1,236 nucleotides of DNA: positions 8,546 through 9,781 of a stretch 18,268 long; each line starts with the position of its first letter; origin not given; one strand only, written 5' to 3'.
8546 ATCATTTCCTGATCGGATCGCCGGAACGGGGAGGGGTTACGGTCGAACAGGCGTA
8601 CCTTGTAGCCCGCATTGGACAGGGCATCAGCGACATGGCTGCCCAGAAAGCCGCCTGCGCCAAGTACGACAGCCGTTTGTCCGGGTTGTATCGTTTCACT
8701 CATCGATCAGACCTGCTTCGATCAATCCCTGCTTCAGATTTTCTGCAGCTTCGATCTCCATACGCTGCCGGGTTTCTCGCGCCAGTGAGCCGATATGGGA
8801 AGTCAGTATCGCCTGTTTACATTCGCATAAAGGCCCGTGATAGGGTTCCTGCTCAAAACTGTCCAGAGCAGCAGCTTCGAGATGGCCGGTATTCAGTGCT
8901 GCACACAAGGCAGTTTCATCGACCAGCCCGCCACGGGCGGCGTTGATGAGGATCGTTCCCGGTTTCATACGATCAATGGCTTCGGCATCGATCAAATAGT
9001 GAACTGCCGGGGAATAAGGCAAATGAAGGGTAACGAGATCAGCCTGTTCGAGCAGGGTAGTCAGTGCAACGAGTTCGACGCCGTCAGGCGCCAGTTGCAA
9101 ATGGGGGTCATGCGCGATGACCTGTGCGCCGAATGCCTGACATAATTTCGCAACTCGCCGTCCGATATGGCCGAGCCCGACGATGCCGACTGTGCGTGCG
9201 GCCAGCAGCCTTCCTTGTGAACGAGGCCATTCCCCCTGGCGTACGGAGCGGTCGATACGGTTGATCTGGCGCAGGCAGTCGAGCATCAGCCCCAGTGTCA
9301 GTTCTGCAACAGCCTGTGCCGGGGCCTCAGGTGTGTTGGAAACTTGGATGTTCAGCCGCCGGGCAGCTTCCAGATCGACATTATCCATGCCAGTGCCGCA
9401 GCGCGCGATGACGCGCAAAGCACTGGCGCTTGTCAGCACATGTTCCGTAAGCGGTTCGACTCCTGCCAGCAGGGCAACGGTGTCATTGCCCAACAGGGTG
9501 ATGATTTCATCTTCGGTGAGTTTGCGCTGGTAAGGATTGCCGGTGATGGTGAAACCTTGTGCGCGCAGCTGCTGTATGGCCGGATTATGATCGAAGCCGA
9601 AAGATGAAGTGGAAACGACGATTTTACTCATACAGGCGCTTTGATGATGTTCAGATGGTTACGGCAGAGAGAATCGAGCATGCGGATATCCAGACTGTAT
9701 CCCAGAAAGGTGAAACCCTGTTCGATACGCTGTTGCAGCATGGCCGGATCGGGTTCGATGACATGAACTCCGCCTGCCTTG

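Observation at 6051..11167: Seven-gene translationally coupled operon that looks like a non-canonical CMP-ulosonic-acid pathway (KdsB homologue plus class II pyruvate aldolase, no KdsA/KdsC/KdsD)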

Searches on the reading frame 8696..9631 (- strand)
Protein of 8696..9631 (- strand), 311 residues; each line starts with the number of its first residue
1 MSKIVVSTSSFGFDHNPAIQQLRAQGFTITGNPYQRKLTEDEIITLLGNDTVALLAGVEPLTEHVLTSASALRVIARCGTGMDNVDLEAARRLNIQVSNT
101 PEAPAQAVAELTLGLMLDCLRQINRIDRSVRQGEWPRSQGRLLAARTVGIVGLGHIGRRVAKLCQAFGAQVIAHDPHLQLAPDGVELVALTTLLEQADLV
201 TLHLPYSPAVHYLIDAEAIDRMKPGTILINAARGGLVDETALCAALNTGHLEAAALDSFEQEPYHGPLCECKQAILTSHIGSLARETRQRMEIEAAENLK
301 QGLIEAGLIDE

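Call 4: search_protein_families(library=pfam, proteins=[window:8696-9631:-], max_evalue=0.001)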
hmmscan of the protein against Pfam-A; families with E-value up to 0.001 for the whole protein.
window:8696-9631:- (311 aa): 4 families
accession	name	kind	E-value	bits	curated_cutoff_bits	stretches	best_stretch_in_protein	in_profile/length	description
PF02826.25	2-Hacid_dh_C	-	5.9e-57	192.3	25.1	1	113-281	1-178/178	D-isomer specific 2-hydroxyacid dehydrogenase, NAD binding domain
PF00389.36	2-Hacid_dh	-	1.3e-23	83.6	24.6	1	33-303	26-124/134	D-isomer specific 2-hydroxyacid dehydrogenase, catalytic domain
PF03446.21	NAD_binding_2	-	2.3e-05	24.9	21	1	147-232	1-93/161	NAD binding domain of 6-phosphogluconate dehydrogenase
PF00670.27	AdoHcyase_NAD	-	0.00058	20.4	27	1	137-231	15-109/162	S-adenosyl-L-homocysteine hydrolase, NAD binding domain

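Call 5: search_protein_families(library=ncbifam, proteins=[window:8696-9631:-], max_evalue=0.001)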
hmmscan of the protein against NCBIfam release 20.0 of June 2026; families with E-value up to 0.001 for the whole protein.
window:8696-9631:- (311 aa): 23 families
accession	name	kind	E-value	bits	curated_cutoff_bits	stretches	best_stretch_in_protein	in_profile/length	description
TIGR01327.1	PGDH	equivalog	8.8e-74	249.1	454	1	18-303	12-301/525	phosphoglycerate dehydrogenase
NF009714.1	PRK13243.1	equivalog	9.5e-57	192.8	455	1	59-299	55-309/332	glyoxylate reductase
NF008759.0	PRK11790.1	equivalog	7.6e-53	179.6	404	1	15-300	21-314/410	phosphoglycerate dehydrogenase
NF005069.0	PRK06487.1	equivalog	1.6e-51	175.3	448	1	38-300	37-308/320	2-hydroxyacid dehydrogenase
NF006263.0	PRK08410.1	equivalog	4.1e-47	161.1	389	1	39-301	32-305/311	D-2-hydroxyacid dehydrogenase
NF011938.0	PRK15409.1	equivalog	7e-43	146.9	492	1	51-303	46-309/324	glyoxylate/hydroxypyruvate reductase GhrB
NF000492.1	vanH_gen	exception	7.9e-41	140.1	540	1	25-274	19-266/312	D-lactate dehydrogenase VanH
NF006374.0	PRK08605.1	subfamily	5.3e-40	137.5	356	1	35-265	32-269/332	D-lactate dehydrogenase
NF001309.0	PRK00257.1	equivalog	1.1e-36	126.6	434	1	58-291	46-266/379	4-phosphoerythronate dehydrogenase PdxB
NF005387.0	PRK06932.1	equivalog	9.2e-36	123.4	492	1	61-264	55-265/314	2-hydroxyacid dehydrogenase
NF000371.1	vanH_Agroup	exception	1.4e-35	123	700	1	72-263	72-261/322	VanH-A/VanH-Pt family D-lactate dehydrogenase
NF005750.0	PRK07574.1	equivalog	9e-32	110.6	329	1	61-299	104-353/386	NAD-dependent formate dehydrogenase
NF041369.1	Dhydh_Halo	equivalog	1.1e-31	110.3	400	1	79-297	63-289/305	D-2-hydroxyacid dehydrogenase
NF000112.1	vanH-Amyco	exception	1.4e-31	110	625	1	24-263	47-285/348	VanH-AOV family D-lactate dehydrogenase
NF009127.0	PRK12480.1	equivalog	2.3e-30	105.7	579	1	71-263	69-265/330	D-lactate dehydrogenase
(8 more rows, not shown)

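Call 32: search_solved_structures(query=window:8696-9631:-, max_evalue=1e-20)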
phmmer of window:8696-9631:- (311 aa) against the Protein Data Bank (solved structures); distinct sequences matched with E-value up to 1e-20: 117 (the best 60 are shown).
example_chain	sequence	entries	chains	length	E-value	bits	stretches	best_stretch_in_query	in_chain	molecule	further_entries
3ddn_A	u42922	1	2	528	3.5e-56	193.9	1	52-303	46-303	D-3-phosphoglycerate dehydrogenase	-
1ygy_A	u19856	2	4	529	3.5e-56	193.9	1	52-303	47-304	D-3-phosphoglycerate dehydrogenase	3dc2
1wwk_A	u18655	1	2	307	7.1e-56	192.9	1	15-299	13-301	phosphoglycerate dehydrogenase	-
6plf_A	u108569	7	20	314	9.3e-47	163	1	36-295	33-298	D-3-phosphoglycerate dehydrogenase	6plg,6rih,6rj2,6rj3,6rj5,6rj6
7ewh_A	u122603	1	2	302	9.5e-47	162.9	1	36-294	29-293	D-3-phosphoglycerate dehydrogenase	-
5n6c_A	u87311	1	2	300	9.5e-47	162.9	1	36-294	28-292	D-3-phosphoglycerate dehydrogenase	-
7dkm_A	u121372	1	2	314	9.9e-47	162.9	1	36-295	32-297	D-3-phosphoglycerate dehydrogenase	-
6cwa_A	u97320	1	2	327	1.1e-46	162.8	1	36-295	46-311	D-3-phosphoglycerate dehydrogenase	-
7cvp_A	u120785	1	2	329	1.1e-46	162.7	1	36-295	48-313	D-3-phosphoglycerate dehydrogenase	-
2g76_A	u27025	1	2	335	1.1e-46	162.7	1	36-295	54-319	D-3-phosphoglycerate dehydrogenase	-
2cuk_A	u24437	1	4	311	1.6e-44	155.6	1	50-300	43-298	glycerate dehydrogenase/glyoxylate reductase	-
1yba_A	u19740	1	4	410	2.5e-42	148.4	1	15-299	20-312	D-3-phosphoglycerate dehydrogenase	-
1psd_A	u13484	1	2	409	2.6e-42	148.4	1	15-299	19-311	D-3-PHOSPHOGLYCERATE DEHYDROGENASE (PHOSPHOGLYCERATE DEHYDROGENASE)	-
8i5z_A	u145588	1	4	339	4.7e-42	147.5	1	73-262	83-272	D-isomer specific 2-hydroxyacid dehydrogenase NAD-binding protein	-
9jcm_A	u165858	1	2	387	5.4e-42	147.3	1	66-298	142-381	D-3-phosphoglycerate dehydrogenase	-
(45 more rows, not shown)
